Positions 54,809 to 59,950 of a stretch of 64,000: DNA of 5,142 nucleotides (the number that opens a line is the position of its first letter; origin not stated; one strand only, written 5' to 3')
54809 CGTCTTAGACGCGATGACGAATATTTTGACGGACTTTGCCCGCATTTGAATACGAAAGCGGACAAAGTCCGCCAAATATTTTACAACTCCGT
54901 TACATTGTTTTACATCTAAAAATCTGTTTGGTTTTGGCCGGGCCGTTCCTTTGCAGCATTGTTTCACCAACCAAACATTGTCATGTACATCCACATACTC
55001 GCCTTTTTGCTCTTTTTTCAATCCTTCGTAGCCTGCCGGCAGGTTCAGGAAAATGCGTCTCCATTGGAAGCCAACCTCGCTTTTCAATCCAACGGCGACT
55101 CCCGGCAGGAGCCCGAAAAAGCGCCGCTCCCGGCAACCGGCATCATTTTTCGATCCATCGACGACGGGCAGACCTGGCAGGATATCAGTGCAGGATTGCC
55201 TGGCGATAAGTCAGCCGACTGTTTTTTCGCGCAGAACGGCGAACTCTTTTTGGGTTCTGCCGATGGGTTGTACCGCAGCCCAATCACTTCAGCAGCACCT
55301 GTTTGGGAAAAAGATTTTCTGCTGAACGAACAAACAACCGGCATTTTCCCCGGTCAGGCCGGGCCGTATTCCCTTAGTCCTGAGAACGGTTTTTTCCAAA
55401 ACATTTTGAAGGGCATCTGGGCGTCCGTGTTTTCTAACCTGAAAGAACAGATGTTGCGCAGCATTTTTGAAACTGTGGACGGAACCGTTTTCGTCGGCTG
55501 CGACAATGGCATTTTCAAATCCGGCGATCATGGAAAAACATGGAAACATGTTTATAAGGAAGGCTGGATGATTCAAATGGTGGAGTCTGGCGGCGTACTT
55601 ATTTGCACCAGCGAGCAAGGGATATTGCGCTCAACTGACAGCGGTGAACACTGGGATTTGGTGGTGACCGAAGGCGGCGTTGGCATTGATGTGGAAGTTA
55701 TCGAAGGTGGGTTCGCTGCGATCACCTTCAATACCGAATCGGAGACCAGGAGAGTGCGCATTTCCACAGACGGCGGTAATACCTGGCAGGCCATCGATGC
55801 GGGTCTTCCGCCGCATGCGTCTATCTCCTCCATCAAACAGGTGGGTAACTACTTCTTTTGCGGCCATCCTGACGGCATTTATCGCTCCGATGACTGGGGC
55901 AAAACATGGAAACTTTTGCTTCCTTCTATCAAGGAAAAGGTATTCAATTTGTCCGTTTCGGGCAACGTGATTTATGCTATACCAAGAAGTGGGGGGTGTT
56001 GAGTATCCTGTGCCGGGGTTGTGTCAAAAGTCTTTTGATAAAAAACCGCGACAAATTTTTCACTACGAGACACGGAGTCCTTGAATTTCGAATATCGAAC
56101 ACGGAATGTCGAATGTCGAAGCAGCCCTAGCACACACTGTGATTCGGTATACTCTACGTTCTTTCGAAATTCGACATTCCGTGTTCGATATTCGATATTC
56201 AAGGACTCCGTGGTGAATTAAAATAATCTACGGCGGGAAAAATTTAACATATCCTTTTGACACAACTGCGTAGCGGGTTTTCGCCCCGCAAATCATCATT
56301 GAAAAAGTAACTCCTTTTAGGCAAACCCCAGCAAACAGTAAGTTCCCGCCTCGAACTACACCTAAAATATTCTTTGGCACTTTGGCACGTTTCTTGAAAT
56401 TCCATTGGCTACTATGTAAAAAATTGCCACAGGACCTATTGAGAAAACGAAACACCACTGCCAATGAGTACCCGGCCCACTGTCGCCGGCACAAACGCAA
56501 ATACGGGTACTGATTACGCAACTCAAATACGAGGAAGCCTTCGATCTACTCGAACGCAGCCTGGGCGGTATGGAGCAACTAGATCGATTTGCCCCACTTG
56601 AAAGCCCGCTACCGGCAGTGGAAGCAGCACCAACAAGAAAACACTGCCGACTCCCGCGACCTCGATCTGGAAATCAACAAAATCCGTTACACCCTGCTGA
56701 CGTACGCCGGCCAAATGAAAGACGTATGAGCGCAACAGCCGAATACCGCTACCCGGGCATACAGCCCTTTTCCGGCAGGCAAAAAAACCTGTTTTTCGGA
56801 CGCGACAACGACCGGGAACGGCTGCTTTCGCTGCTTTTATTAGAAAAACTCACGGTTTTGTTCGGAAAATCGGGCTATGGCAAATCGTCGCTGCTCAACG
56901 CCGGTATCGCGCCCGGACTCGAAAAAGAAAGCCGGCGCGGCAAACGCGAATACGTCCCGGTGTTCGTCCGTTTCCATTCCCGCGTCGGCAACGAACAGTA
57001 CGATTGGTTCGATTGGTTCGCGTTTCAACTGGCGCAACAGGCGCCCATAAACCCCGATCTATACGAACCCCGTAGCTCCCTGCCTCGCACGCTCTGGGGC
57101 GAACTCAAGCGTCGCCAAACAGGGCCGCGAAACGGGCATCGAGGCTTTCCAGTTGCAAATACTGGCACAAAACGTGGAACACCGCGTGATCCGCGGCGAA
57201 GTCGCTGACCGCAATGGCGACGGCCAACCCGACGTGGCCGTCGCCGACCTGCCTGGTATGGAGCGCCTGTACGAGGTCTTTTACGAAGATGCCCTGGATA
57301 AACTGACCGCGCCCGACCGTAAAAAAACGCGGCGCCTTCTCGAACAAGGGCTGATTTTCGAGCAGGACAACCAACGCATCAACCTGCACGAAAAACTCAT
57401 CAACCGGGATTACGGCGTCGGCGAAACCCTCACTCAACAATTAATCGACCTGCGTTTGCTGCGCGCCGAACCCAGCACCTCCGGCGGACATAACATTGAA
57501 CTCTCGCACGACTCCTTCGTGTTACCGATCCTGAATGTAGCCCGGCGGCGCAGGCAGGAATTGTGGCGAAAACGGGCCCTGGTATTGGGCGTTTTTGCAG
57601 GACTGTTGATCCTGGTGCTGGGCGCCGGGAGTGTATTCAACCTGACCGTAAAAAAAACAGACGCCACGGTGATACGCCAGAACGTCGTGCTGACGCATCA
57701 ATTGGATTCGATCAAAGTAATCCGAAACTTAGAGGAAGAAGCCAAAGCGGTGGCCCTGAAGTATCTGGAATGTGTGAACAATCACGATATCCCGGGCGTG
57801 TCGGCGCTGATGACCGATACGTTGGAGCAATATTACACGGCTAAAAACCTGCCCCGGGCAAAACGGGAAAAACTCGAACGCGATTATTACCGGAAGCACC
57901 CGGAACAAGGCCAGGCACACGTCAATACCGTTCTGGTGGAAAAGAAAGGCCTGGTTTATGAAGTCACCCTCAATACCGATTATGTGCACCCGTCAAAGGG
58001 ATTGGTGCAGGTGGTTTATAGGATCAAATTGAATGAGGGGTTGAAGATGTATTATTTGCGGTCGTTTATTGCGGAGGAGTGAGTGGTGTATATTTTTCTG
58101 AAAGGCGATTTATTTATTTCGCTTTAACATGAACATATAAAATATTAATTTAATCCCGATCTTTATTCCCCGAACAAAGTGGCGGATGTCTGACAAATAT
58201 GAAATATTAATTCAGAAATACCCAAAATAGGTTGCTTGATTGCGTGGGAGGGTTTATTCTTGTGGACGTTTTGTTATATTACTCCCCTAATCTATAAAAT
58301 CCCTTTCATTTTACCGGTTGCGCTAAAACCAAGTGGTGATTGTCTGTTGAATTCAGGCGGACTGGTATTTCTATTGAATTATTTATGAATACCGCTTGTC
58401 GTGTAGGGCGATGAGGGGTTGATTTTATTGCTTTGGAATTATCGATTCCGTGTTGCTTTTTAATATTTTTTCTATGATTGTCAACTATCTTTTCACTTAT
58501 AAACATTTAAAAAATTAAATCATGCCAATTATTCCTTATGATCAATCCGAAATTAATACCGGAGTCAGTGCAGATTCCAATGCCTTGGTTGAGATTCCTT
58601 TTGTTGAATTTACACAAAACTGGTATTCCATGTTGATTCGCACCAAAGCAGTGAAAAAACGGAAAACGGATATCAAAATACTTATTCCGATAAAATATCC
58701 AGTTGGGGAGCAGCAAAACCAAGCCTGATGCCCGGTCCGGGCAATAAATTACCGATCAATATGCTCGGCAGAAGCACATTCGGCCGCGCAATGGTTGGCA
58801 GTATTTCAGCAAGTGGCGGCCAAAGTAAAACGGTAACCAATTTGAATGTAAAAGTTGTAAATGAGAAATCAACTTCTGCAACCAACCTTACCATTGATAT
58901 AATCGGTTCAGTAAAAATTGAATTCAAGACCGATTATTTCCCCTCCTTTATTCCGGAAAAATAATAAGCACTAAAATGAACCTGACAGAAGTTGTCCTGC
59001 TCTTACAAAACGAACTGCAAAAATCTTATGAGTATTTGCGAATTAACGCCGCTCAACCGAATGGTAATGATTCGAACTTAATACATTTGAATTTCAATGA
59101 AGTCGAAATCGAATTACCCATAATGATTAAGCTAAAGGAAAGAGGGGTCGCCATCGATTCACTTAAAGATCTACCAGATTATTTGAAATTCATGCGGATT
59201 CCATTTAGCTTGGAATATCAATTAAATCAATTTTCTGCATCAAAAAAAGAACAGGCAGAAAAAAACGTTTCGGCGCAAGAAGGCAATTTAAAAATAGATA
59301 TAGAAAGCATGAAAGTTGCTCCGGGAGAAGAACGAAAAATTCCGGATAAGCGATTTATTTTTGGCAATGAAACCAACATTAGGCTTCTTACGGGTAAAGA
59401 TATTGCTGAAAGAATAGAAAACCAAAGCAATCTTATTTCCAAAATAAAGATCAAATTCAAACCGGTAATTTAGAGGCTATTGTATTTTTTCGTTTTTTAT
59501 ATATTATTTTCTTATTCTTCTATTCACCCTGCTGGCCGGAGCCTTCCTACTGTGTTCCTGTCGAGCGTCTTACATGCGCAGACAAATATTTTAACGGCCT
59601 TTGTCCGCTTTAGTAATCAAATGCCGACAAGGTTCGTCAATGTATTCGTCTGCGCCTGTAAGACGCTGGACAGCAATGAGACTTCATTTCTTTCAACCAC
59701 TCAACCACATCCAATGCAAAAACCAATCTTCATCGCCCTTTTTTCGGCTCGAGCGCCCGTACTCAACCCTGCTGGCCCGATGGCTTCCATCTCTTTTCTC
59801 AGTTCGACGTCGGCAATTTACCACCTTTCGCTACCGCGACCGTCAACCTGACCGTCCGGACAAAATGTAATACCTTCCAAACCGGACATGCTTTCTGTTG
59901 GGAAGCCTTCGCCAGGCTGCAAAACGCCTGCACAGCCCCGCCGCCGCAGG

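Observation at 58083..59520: AT-rich islet with a translationally coupled three-ORF cassette beside a decayed STAND NTPase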

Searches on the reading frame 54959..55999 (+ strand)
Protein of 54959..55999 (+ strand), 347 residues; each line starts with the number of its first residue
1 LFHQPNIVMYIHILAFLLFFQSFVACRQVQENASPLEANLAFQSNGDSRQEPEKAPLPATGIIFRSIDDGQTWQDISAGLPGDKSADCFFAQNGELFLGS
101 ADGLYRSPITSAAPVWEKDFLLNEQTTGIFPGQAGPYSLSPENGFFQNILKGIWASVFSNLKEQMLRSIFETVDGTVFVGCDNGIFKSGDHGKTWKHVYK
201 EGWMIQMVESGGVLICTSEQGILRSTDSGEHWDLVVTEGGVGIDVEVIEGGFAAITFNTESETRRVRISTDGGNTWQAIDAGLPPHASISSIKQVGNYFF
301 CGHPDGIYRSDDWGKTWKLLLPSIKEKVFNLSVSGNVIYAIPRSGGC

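Call 78: search_protein_families(library=pfam, proteins=[window:54959-55999:+], max_evalue=0.01)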
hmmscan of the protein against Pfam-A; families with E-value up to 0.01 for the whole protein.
window:54959-55999:+ (347 aa): 7 families
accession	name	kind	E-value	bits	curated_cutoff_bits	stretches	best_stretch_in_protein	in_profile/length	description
PF15902.12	Sortilin-Vps10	-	1.3e-11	44.4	33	1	183-233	377-432/446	Sortilin, neurotensin receptor 3,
PF15899.11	BNR_6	-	5.1e-08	32.7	27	1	307-318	1-12/14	BNR-Asp box repeat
PF02012.26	BNR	-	2.4e-06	27.1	27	0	268-277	2-11/12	BNR/Asp-box repeat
PF14870.12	PSII_BNR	-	2.3e-05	24.3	27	0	269-320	43-97/303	Photosynthesis system II assembly factor YCF48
PF24316.1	Tli3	-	0.00022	22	27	0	263-281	83-101/129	T6SS Tli3 immunity protein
PF13810.12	DUF4185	-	0.005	16.5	39.5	0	184-204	128-148/309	Domain of unknown function (DUF4185)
PF19755.4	DUF6242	-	0.006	16.9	29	0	253-317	154-217/217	Domain of unknown function (DUF6242)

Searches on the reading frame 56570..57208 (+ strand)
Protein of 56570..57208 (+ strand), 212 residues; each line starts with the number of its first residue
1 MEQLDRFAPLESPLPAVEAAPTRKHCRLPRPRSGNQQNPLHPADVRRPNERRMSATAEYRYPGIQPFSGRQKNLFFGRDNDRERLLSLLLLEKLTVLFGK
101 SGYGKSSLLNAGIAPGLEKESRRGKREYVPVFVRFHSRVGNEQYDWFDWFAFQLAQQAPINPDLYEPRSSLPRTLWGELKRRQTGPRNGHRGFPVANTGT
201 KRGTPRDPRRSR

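Call 4: search_protein_families(library=pfam, proteins=[window:56570-57208:+], max_evalue=1)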
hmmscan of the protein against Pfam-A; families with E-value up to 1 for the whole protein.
window:56570-57208:+ (212 aa): 8 families
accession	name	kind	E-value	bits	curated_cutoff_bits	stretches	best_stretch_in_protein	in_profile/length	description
PF20703.3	nSTAND1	-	4.5e-16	59.9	27.1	1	61-127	2-68/379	Novel STAND NTPase 1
PF03193.22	RsgA_GTPase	-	0.0002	21.7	30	1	86-111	100-125/174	RsgA GTPase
PF13191.12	AAA_16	-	0.026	15.5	32.6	1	75-111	2-43/167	AAA ATPase domain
PF00005.33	ABC_tran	-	0.082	14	25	1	93-111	12-30/137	ABC transporter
PF13555.12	AAA_29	-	0.087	13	27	1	94-111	24-41/61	P-loop containing region of AAA domain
PF11398.14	DUF2813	-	0.23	11.2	21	1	86-111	17-41/372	Protein of unknown function (DUF2813)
PF13476.12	AAA_23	-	0.24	12.4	27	1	93-111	20-38/201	AAA domain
PF13401.12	AAA_22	-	0.24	12.2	27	1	93-159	6-63/130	AAA domain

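Call 5: search_protein_families(library=padloc, proteins=[window:56570-57208:+], max_evalue=1)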
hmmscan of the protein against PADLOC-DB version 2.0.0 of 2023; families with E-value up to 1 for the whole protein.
window:56570-57208:+ (212 aa): 9 families
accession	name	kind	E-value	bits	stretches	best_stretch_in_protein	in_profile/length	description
PDLC04140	mad8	-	0.0057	14.2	1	74-128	4-58/314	mads_8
PDLC00278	PtuA1|PtuA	-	0.018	12.3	1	90-111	21-42/436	AAA ATPase domain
PDLC03859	LmuB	-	0.018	12.2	1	92-111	24-43/611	-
PDLC04182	HEC-01A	-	0.036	11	1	91-111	30-50/406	-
PDLC00299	PtuA1|PtuA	-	0.042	10.8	1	89-111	72-94/535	AAA ATPase domain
PDLC03878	NsnB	-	0.045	11.5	1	90-111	19-40/345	-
PDLC02913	ATPase_I-A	-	0.076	10.1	1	89-111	71-93/508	-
PDLC02726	PbeC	-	0.078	9.4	1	93-111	28-46/637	PbeC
PDLC00271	PtuA1|PtuA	-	0.087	10.3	1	88-111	19-42/421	AAA ATPase domain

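Call 6: search_protein_families(library=ncbifam, proteins=[window:56570-57208:+], max_evalue=1)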
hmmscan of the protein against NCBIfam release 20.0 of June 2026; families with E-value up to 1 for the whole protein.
window:56570-57208:+ (212 aa): 7 families
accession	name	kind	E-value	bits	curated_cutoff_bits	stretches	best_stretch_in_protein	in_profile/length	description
TIGR00157.1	TIGR00157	equivalog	0.0006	19.4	100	1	86-118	116-147/247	ribosome small subunit-dependent GTPase A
NF008932.0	PRK12289.1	equivalog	0.0072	15.4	483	1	86-113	173-200/363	small ribosomal subunit biogenesis GTPase RsgA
NF001885.0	PRK00635.1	equivalog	0.024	11.7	3054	1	89-125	618-654/1809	excinuclease ABC subunit A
NF008931.0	PRK12288.1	equivalog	0.065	12.3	360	1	86-111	199-224/347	small ribosomal subunit biogenesis GTPase RsgA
TIGR02142.1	modC_ABC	equivalog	0.18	11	285.05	1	93-119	24-48/353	molybdenum ABC transporter ATP-binding protein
NF008355.0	PRK11144.1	equivalog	0.18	10.7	434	1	91-111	23-43/353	molybdenum ABC transporter ATP-binding protein ModC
TIGR00630.1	uvra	equivalog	0.36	8.9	729.8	1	89-125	630-666/924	excinuclease ABC subunit UvrA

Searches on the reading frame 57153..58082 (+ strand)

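Call 4: search_protein_families(library=pfam, proteins=[window:57153-58082:+], max_evalue=1)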
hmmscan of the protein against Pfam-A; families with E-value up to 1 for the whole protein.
window:57153-58082:+ (309 aa): 2 families
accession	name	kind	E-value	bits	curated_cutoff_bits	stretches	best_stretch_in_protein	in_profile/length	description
PF24296.1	SrfA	-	0.0073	16.8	27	1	184-216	14-46/73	SrfA protein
PF12680.13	SnoaL_2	-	0.032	15.3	27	1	203-276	3-76/102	SnoaL-like domain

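Call 5: search_protein_families(library=padloc, proteins=[window:57153-58082:+], max_evalue=1)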
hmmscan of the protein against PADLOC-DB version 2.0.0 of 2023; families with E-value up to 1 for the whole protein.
window:57153-58082:+ (309 aa): 0 families

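Call 6: search_protein_families(library=ncbifam, proteins=[window:57153-58082:+], max_evalue=1)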
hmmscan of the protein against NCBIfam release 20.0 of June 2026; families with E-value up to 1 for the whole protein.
window:57153-58082:+ (309 aa): 1 family
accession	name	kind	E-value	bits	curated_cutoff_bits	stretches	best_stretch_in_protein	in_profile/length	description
NF049861.1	SCO2400_fam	subfamily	0.093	13.3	55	1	129-168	83-120/136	SCO2400 family protein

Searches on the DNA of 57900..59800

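Call 61: search_rna_families(source=window, start=57900, end=59800, threshold=evalue, max_evalue=1)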
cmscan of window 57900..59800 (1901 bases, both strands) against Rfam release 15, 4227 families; matches with E-value up to 1: 2.
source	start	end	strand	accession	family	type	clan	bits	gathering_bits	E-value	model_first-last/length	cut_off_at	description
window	59570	59661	-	RF04241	mir-5014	Gene; miRNA;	-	25.9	101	0.015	1-123/123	no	mir-5014 microRNA precursor family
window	59591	59643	+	RF03272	mir-2187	Gene; miRNA;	-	23.1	67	0.43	1-62/62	no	mir-2187 microRNA precursor family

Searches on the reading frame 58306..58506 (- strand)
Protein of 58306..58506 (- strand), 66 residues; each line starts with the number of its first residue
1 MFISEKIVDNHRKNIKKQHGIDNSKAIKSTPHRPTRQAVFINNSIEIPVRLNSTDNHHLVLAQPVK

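Call 4: search_protein_families(library=pfam, proteins=[window:58306-58506:-], max_evalue=1)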
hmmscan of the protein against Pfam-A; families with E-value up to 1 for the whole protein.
window:58306-58506:- (66 aa): 2 families
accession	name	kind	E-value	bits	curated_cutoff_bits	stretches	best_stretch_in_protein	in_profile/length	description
PF24519.1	Ig-like_Pom152_1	-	0.088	13.9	27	1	42-61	17-36/110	Nucleoporin pom152-like, first immunoglobulin-like domain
PF00196.25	GerE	-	0.11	12.6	23.5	1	1-18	27-44/57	Bacterial regulatory proteins, luxR family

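Call 5: search_protein_families(library=padloc, proteins=[window:58306-58506:-], max_evalue=1)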
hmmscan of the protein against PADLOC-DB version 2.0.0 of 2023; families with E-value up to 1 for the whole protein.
window:58306-58506:- (66 aa): 0 families

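Call 6: search_protein_families(library=ncbifam, proteins=[window:58306-58506:-], max_evalue=1)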
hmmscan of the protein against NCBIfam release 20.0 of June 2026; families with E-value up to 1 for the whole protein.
window:58306-58506:- (66 aa): 1 family
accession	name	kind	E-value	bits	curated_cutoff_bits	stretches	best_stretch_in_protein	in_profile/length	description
NF052445.1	RespRegMctR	equivalog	0.054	12.9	300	1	3-23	171-191/205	two-component system response regulator MctR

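Call 7: search_protein_families(library=phrogs, proteins=[window:58306-58506:-], max_evalue=1)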
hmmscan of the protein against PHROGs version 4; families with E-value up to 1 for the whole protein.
window:58306-58506:- (66 aa): 0 families

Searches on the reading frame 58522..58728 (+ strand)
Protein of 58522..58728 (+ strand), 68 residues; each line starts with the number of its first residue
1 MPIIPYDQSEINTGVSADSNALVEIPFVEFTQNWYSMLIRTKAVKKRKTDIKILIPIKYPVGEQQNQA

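Call 4: search_protein_families(library=pfam, proteins=[window:58522-58728:+], max_evalue=1)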
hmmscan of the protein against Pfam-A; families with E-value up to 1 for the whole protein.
window:58522-58728:+ (68 aa): 0 families

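Call 5: search_protein_families(library=padloc, proteins=[window:58522-58728:+], max_evalue=1)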
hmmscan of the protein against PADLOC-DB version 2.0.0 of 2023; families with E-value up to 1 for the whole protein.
window:58522-58728:+ (68 aa): 0 families

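Call 6: search_protein_families(library=ncbifam, proteins=[window:58522-58728:+], max_evalue=1)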
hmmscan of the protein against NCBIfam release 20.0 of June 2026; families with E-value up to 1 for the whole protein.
window:58522-58728:+ (68 aa): 1 family
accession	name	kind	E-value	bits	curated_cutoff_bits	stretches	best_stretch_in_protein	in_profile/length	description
NF040714.1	streptamidine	equivalog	0.17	11.8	40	1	19-27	19-27/28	streptamidine family RiPP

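Call 7: search_protein_families(library=phrogs, proteins=[window:58522-58728:+], max_evalue=1)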
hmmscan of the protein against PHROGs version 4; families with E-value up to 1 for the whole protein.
window:58522-58728:+ (68 aa): 0 families

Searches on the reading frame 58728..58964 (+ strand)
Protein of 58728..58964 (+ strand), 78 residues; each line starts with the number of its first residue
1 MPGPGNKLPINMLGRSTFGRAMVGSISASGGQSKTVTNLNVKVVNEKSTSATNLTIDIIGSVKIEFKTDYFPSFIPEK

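Call 4: search_protein_families(library=pfam, proteins=[window:58728-58964:+], max_evalue=1)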
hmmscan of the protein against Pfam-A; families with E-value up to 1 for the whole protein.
window:58728-58964:+ (78 aa): 1 family
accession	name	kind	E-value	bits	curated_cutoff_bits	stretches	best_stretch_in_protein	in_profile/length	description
PF20372.3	DUF6667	-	0.2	11.8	27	1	14-48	68-102/252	Family of unknown function (DUF6667)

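Call 5: search_protein_families(library=padloc, proteins=[window:58728-58964:+], max_evalue=1)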
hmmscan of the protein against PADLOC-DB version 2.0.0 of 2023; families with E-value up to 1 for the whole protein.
window:58728-58964:+ (78 aa): 0 families

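Call 6: search_protein_families(library=ncbifam, proteins=[window:58728-58964:+], max_evalue=1)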
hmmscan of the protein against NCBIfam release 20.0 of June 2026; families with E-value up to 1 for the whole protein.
window:58728-58964:+ (78 aa): 0 families

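Call 7: search_protein_families(library=phrogs, proteins=[window:58728-58964:+], max_evalue=1)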
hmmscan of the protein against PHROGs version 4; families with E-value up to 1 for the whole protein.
window:58728-58964:+ (78 aa): 0 families
